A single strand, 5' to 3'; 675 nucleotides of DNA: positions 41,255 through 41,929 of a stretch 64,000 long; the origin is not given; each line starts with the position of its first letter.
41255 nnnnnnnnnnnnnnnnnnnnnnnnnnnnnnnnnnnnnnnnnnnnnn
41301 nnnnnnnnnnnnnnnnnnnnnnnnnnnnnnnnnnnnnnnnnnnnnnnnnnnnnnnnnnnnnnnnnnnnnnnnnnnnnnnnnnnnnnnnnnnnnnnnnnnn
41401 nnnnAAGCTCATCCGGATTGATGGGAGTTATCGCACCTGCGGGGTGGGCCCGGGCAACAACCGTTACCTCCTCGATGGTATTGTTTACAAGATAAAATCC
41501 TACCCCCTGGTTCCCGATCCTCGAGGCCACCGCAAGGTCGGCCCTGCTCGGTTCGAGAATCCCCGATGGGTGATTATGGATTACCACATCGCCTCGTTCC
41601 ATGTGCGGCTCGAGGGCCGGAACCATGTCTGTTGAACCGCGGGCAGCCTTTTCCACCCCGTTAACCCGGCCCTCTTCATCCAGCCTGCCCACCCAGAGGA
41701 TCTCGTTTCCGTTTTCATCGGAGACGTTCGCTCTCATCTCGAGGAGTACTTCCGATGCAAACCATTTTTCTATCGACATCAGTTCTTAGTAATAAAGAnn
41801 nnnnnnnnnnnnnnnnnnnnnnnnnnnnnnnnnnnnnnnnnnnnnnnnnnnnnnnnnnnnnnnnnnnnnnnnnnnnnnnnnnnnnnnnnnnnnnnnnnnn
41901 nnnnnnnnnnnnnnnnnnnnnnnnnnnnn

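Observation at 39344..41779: JAB/MPN (RadC-like JAMM) domain fused to the N-terminus of a DinG/XPD Fe-S helicase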

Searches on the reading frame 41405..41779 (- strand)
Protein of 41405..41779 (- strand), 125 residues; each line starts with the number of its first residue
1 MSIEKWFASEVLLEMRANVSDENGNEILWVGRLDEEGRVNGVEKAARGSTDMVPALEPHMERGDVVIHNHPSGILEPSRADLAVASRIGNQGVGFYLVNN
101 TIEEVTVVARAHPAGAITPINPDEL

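Call 23: search_protein_representatives(protein=window:41405-41779:-)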
Query: 125 residues. Proteins with E-value up to 0.001 (for the whole library): 552; up to 1e-10: 365; up to 1e-30: 2. The best 150 are listed.
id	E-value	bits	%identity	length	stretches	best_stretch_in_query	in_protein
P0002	1.0e-64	232.2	100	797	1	15-125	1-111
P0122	4.4e-31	123.5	54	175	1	4-110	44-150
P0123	2.7e-30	121.0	49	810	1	6-124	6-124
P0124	1.5e-29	118.6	49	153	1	3-121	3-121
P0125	4.2e-29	117.1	49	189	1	1-114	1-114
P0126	8.6e-29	116.1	47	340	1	2-121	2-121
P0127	1.9e-28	115.0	51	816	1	8-123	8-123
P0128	1.0e-27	112.7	48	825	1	3-124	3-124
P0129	3.2e-27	111.1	45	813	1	4-124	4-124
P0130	5.4e-27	110.3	48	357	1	11-123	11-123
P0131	1.5e-25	105.7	58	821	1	21-113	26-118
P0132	2.5e-25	105.0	47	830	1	5-125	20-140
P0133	3.5e-25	104.5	49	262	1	3-110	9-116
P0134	4.3e-25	104.2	51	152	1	4-105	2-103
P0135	4.6e-25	104.1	49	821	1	7-111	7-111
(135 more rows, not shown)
